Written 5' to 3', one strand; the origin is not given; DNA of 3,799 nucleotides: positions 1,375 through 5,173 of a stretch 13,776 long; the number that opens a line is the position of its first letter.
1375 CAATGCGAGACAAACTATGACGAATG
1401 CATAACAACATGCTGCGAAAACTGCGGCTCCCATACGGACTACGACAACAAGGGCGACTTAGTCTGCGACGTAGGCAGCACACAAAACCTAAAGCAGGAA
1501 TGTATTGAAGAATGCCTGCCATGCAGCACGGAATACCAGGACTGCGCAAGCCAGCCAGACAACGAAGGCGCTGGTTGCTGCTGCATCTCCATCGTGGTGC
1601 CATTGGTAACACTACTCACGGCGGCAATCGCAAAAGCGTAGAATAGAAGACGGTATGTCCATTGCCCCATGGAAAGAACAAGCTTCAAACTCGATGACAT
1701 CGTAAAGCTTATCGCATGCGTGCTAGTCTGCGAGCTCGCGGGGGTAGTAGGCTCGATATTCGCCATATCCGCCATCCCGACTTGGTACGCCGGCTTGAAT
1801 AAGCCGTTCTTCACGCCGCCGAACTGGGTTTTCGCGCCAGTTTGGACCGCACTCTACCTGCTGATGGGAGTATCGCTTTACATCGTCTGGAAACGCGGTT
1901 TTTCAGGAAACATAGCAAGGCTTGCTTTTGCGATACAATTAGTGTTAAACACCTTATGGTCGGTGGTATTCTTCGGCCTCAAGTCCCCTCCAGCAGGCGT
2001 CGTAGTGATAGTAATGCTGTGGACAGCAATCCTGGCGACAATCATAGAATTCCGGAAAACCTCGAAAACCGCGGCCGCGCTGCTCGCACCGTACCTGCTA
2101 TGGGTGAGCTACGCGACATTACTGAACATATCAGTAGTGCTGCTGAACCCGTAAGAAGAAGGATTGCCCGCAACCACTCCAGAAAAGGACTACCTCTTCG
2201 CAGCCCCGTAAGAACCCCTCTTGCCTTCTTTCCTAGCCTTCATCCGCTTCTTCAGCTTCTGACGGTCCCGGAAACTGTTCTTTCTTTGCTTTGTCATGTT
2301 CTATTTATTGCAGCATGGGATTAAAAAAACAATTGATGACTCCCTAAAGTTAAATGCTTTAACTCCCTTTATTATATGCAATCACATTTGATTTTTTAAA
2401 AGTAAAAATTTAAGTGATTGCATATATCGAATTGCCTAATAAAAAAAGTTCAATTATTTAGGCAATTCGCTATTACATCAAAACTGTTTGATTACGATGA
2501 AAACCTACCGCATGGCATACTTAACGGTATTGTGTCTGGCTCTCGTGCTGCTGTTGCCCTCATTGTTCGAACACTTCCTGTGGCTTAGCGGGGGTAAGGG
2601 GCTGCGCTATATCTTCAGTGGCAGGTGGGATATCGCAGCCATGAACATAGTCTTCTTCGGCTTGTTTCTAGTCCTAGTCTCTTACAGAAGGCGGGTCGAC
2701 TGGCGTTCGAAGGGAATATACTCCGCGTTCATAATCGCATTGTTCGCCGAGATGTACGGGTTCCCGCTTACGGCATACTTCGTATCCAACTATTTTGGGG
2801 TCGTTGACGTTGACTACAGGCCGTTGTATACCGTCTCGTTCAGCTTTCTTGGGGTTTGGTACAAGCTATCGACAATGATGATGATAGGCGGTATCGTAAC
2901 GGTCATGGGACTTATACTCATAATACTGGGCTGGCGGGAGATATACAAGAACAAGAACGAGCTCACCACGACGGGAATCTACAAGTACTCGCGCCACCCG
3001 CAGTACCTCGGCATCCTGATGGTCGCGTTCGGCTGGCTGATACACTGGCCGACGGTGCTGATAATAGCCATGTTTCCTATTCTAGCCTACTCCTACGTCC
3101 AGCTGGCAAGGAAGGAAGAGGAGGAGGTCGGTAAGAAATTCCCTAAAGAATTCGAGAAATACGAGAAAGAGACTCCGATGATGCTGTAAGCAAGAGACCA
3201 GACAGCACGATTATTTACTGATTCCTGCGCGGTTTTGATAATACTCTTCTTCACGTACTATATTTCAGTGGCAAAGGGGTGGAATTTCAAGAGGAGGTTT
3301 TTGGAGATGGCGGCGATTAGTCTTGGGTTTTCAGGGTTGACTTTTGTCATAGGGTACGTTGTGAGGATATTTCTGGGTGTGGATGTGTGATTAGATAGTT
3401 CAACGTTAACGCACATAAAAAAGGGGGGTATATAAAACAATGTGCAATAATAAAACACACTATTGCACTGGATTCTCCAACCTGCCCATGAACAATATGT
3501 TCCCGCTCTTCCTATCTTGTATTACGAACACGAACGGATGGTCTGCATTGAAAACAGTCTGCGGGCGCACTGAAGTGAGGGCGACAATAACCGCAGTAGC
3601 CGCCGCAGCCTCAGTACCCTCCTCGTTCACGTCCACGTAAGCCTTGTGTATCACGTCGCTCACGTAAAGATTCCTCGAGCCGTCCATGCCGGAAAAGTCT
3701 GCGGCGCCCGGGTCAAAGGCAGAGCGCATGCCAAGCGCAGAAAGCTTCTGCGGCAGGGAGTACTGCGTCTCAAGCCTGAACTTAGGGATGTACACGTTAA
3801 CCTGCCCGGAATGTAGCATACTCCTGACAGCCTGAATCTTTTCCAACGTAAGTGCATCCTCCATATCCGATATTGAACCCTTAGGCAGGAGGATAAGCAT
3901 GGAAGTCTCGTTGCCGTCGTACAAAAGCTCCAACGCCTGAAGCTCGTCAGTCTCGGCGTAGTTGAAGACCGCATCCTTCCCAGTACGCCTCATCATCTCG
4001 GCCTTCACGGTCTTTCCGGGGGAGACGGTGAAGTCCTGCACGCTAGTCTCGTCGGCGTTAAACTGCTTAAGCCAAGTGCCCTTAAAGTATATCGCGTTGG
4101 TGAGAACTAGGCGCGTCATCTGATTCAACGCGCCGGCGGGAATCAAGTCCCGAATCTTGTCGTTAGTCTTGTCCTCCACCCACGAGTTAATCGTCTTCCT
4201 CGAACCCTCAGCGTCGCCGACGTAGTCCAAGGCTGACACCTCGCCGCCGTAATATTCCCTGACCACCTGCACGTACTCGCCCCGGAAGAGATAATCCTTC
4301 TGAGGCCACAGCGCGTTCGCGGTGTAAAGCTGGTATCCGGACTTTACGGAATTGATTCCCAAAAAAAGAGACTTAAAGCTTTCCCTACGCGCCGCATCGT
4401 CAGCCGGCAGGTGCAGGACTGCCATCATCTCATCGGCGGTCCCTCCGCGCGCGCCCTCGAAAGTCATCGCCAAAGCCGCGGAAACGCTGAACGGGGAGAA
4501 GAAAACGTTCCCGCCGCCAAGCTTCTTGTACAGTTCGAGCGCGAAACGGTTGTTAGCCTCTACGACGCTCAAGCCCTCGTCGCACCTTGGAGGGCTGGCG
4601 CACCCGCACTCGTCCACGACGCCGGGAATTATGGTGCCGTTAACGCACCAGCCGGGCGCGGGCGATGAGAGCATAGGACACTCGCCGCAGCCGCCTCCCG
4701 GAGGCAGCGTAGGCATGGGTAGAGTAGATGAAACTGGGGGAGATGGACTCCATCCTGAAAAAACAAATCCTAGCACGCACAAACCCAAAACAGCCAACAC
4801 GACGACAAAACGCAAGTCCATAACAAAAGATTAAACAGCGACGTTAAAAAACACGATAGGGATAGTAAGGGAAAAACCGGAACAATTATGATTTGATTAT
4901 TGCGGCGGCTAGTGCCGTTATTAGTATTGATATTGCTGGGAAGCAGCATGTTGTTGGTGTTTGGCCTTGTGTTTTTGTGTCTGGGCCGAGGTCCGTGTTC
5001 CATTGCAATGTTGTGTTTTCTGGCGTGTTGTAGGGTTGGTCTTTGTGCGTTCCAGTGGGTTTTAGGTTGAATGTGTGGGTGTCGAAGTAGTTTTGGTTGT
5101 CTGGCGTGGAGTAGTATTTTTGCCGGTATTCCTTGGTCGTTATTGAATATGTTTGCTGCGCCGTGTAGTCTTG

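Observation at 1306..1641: Shared C-terminal 'CC(C)-hydrophobic helix-K-[AS]' tail on two otherwise unrelated secreted proteins: candidate sorting/anchoring signal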

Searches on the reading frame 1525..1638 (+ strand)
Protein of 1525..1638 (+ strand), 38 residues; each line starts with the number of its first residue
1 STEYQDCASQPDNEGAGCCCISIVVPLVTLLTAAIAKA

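Call 9: search_protein_families(library=ncbifam, proteins=[window:1525-1638:+], max_evalue=10)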
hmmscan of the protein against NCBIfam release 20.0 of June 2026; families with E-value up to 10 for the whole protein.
seq(38 aa): 0 families

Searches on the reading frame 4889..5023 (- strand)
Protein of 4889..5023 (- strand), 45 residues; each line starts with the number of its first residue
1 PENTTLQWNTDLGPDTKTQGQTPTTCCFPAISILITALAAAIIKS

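Call 27: find_homologous_proteins(query=A3, max_evalue=10)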
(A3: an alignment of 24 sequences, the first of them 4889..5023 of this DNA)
Query A3 (24 sequences) (45 aa, profile of the alignment): 1 proteins with E <= 10 among 2219 candidates.
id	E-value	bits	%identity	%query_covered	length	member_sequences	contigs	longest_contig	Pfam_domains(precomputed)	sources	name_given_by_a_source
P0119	2.0e-4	39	25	82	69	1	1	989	-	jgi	-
